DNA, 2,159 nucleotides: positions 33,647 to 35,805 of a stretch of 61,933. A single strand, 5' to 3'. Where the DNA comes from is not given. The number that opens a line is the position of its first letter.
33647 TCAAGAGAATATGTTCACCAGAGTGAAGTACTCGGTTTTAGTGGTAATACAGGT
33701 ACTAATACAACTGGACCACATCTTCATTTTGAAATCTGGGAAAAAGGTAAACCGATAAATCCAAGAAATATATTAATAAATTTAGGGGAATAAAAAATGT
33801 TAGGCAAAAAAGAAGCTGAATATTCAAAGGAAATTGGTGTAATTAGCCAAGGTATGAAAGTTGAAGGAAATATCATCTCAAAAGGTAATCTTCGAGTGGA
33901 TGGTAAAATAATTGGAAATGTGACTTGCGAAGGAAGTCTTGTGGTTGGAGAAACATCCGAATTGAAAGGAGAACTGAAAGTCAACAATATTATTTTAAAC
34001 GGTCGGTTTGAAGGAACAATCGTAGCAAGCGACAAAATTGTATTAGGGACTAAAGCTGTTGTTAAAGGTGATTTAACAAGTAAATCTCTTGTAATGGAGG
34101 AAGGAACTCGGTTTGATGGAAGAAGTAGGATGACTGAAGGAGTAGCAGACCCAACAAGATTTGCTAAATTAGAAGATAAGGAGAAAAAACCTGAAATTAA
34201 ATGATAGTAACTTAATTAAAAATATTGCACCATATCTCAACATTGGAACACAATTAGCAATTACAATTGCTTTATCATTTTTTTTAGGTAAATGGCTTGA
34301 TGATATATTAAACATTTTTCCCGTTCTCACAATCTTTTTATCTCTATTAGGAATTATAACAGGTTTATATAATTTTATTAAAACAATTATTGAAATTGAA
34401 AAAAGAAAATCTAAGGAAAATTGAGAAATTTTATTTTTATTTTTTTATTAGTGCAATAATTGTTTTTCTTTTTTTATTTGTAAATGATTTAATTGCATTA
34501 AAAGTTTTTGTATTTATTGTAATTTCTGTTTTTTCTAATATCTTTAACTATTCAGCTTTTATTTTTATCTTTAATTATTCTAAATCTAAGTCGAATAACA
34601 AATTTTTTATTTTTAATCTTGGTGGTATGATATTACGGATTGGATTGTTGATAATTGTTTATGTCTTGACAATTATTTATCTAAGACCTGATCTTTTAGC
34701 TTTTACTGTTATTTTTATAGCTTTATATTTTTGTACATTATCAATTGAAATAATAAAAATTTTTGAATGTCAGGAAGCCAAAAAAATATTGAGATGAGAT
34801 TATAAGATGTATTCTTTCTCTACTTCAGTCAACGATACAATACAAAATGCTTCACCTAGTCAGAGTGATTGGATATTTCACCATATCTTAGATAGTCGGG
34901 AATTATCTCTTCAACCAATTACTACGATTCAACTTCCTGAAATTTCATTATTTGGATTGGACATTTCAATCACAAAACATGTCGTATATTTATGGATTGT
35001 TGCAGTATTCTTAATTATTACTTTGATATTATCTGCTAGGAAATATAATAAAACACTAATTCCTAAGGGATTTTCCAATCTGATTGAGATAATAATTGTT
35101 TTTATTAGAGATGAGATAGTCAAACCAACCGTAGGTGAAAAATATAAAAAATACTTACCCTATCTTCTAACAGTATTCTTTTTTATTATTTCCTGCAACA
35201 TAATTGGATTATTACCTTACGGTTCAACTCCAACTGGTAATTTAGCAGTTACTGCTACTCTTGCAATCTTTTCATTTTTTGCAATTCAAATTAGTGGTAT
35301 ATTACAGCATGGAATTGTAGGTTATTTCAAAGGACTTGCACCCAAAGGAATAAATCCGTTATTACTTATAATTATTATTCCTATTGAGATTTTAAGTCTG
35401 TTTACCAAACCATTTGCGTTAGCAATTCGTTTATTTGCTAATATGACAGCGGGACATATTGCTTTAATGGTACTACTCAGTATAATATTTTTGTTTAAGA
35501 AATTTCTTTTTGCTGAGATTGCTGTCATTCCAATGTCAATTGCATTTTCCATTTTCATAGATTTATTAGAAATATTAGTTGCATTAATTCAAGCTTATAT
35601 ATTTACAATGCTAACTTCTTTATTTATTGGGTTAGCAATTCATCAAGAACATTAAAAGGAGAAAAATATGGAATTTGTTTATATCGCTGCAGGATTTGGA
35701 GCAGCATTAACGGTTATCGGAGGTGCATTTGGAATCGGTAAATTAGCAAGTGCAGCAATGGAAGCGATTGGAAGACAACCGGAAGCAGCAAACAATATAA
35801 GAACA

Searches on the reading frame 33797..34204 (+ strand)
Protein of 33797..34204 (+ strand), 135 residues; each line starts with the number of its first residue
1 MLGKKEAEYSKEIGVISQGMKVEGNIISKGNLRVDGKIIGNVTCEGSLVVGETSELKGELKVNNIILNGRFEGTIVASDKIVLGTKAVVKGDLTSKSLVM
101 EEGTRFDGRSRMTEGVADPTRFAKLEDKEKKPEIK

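Call 13: search_protein_families(library=pfam, proteins=[window:33797-34204:+], max_evalue=0.001)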
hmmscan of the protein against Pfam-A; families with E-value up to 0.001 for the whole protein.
window:33797-34204:+ (135 aa): 1 family
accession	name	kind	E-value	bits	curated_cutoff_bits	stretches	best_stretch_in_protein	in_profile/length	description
PF04519.19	Bactofilin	-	2.3e-26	92.3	27.9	1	15-110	2-97/98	Polymer-forming cytoskeletal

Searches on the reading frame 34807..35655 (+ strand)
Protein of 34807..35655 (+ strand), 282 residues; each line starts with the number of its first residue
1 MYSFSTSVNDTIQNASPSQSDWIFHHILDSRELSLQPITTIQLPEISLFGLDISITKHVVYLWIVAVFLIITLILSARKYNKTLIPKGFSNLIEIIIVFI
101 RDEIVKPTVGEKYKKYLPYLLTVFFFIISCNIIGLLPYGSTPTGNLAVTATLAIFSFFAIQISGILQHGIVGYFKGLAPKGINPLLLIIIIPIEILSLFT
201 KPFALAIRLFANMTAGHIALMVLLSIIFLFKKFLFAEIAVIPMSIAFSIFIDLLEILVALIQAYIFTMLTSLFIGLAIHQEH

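Call 68: search_protein_families(library=pfam, proteins=[window:34807-35655:+], max_evalue=0.00001)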
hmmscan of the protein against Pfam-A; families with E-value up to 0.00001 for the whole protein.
window:34807-35655:+ (282 aa): 1 family
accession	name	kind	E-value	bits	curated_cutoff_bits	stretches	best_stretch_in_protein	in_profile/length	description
PF00119.25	ATP-synt_A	-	2.8e-62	210.9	33.9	1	60-274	2-216/217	ATP synthase A chain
